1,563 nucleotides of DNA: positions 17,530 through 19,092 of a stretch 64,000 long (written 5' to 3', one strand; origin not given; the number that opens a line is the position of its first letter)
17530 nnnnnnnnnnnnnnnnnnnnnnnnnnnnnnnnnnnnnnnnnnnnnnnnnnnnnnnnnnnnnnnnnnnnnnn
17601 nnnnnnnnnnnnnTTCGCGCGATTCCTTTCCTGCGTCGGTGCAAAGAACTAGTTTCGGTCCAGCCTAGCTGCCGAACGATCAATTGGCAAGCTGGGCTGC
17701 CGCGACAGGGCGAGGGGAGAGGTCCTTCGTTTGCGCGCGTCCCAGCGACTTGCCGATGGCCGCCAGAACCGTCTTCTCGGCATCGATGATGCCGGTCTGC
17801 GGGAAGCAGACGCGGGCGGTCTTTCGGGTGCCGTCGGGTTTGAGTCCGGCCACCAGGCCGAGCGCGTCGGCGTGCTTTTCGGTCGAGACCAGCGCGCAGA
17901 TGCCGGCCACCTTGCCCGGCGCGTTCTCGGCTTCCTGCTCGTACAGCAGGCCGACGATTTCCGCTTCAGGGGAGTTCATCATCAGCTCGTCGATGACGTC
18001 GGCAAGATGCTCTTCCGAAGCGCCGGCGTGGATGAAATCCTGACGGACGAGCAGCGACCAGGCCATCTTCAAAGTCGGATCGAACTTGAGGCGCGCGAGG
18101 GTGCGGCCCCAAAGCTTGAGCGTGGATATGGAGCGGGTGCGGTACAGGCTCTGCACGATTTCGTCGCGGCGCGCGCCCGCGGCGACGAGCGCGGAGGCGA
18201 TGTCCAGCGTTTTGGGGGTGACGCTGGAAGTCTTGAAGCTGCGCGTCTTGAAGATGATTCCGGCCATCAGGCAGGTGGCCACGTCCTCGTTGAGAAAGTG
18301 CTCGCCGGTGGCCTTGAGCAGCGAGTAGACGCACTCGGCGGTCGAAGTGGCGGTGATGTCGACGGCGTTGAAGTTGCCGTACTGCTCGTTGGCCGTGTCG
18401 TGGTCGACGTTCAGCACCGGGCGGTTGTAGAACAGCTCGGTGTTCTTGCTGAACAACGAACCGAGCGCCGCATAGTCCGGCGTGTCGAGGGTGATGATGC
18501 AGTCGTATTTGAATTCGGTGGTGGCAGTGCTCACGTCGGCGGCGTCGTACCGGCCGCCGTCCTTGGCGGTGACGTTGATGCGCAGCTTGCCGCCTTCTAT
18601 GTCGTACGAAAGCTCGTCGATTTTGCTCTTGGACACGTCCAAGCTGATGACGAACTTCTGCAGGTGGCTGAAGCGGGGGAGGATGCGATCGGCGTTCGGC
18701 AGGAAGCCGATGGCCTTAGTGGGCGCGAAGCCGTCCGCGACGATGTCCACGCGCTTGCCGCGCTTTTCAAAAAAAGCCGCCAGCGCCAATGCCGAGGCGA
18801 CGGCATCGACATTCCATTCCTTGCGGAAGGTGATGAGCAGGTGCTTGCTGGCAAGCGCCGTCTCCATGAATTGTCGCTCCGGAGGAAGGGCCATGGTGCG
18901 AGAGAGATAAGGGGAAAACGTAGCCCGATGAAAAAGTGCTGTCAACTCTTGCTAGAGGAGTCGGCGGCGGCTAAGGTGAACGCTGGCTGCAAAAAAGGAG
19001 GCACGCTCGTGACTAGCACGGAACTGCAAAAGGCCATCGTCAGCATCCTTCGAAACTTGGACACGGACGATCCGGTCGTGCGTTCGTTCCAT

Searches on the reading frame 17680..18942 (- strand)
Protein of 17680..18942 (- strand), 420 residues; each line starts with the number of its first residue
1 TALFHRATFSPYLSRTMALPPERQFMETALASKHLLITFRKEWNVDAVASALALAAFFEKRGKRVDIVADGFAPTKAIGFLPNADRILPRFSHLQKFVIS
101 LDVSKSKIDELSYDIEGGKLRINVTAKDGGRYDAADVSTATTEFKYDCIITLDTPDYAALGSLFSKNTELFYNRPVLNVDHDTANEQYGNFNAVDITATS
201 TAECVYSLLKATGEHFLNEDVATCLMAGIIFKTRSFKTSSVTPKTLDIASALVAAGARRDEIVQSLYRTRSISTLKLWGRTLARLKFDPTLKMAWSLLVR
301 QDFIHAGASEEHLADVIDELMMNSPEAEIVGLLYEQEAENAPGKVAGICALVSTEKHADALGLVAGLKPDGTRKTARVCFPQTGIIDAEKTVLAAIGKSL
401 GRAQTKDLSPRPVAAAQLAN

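Call 36: search_protein_families(library=pfam, proteins=[window:17680-18942:-], max_evalue=0.0001)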
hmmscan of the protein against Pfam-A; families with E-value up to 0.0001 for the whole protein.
window:17680-18942:- (420 aa): 1 family
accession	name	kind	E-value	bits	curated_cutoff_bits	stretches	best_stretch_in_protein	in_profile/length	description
PF01368.27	DHH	-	4.7e-09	37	28.1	1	37-229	4-125/125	DHH family, N-terminal domain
